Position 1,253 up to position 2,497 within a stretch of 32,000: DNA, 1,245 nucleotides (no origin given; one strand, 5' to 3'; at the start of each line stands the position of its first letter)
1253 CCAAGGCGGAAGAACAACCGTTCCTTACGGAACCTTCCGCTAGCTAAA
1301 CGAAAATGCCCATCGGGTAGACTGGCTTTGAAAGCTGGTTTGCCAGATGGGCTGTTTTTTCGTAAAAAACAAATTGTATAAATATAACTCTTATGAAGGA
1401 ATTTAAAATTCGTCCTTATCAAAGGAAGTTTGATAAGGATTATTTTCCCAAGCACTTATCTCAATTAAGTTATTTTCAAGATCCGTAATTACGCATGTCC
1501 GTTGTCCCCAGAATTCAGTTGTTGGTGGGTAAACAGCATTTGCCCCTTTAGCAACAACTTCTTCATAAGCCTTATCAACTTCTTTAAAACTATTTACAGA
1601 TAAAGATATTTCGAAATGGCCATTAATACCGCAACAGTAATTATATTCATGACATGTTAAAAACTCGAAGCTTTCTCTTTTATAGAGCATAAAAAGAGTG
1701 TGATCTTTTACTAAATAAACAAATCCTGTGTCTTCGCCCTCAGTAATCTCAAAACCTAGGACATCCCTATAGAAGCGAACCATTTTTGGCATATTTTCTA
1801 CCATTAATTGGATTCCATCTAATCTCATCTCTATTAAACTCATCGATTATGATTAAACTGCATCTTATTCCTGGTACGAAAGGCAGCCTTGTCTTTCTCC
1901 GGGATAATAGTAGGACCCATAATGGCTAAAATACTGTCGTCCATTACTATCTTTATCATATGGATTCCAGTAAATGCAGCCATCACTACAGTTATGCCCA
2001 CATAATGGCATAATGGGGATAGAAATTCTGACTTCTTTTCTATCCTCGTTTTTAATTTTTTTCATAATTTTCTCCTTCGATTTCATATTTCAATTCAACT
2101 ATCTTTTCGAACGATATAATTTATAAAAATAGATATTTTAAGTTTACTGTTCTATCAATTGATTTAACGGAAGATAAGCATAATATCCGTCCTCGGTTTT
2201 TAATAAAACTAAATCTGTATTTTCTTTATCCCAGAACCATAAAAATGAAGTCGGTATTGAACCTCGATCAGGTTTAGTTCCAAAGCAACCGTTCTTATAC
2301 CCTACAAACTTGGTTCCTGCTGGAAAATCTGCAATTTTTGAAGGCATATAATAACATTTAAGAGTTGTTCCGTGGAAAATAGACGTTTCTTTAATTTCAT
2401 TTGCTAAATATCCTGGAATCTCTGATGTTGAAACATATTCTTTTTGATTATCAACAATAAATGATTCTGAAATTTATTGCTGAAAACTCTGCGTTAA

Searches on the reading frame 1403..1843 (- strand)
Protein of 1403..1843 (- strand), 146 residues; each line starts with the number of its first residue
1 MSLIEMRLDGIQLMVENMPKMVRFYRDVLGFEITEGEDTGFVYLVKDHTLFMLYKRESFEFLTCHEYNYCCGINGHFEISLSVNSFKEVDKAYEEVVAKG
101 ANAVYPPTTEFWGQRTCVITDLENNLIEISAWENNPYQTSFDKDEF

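Call 3: search_protein_families(library=pfam, proteins=[window:1403-1843:-], max_evalue=1)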
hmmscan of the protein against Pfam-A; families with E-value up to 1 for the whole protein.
window:1403-1843:- (146 aa): 4 families
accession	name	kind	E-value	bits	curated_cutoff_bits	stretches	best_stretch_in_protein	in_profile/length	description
PF00903.31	Glyoxalase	-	2.7e-16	60.5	20.6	1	7-129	1-121/121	Glyoxalase/Bleomycin resistance protein/Dioxygenase superfamily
PF12681.13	Glyoxalase_2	-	2e-08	34.6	30.1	1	11-130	4-114/118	Glyoxalase-like domain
PF18029.7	Glyoxalase_6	-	0.0018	19.3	23.6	1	15-128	6-104/106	Glyoxalase-like domain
PF22677.2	Ble-like_N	-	0.0025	18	24.5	1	22-43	16-37/41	Bleomycin resistance protein-like N-terminal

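Call 4: search_protein_families(library=ncbifam, proteins=[window:1403-1843:-], max_evalue=1)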
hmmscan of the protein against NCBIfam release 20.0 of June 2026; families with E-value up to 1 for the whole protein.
window:1403-1843:- (146 aa): 15 families
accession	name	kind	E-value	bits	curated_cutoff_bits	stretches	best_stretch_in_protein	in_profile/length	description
NF033933.0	fosA8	exception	0.001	19.4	300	1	8-90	5-81/138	FosA8 family fosfomycin resistance glutathione transferase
NF000027.1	156720500_bleO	exception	0.001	19.4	275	1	13-128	10-127/134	bleomycin binding protein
TIGR02295.1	HpaD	equivalog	0.0013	18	321.4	1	6-36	138-168/298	3,4-dihydroxyphenylacetate 2,3-dioxygenase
TIGR03211.1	catechol_2_3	equivalog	0.0019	17.5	320.2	1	6-44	3-40/303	catechol 2,3-dioxygenase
NF000496.2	Fos_GSH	equivalog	0.0027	17.8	180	1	8-91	5-82/136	fosfomycin resistance glutathione transferase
NF000094.1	354827590_fosA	exception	0.0069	16.5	275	1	8-58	5-53/135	FosA family fosfomycin resistance glutathione transferase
NF045670.1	quin_L_LdhH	equivalog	0.01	14.2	800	1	55-104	625-674/706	L-lactate dehydrogenase (quinone) large subunit LdhH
NF032892.0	fosA7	exception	0.013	15.6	305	1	8-87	5-78/140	FosA7 family fosfomycin resistance glutathione transferase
TIGR01263.1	4HPPD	equivalog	0.031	13.8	277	1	7-114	2-112/353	4-hydroxyphenylpyruvate dioxygenase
NF050074.1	glyox_I_GloA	exception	0.04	14.1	165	1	14-95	8-88/121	lactoylglutathione lyase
NF000485.1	TlmB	exception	0.05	12.9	625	1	84-127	243-286/292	bleomycin family antibiotic N-acetyltransferase TlmB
NF000085.1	Fos_BSH_Saur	exception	0.053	13.9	260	1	10-45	7-41/139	FosB1/FosB3 family fosfomycin resistance bacillithiol transferase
TIGR03081.1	metmalonyl_epim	equivalog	0.065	13.8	114.95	1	7-39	1-33/129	methylmalonyl-CoA epimerase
NF045711.1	sulf_resp_HmcF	equivalog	0.075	11.8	750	1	52-124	359-430/457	sulfate respiration complex iron-sulfur protein HmcF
NF000124.1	fos-Vibrio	exception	0.093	12.9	250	1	8-56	5-52/132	FosG/FosC2-related fosfomycin resistance glutathione transferase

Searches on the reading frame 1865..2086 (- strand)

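Call 3: search_protein_families(library=pfam, proteins=[window:1865-2086:-], max_evalue=1)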
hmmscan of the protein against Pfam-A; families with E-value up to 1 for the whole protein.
window:1865-2086:- (73 aa): 1 family
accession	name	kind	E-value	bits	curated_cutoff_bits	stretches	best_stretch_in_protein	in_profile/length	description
PF13445.12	zf-RING_UBOX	-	0.019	15.4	25.2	1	23-47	10-33/39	RING-type zinc-finger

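Call 4: search_protein_families(library=ncbifam, proteins=[window:1865-2086:-], max_evalue=1)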
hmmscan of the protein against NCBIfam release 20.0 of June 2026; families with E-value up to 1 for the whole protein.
window:1865-2086:- (73 aa): 0 families

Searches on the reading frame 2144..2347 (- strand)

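Call 3: search_protein_families(library=pfam, proteins=[window:2144-2347:-], max_evalue=1)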
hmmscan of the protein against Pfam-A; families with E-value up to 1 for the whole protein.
window:2144-2347:- (67 aa): 1 family
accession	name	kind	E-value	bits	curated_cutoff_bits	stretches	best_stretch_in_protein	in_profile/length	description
PF00212.23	ANP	-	0.16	12.6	27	1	16-28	10-22/31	Atrial natriuretic peptide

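Call 4: search_protein_families(library=ncbifam, proteins=[window:2144-2347:-], max_evalue=1)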
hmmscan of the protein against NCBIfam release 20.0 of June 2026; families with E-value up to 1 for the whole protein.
window:2144-2347:- (67 aa): 0 families
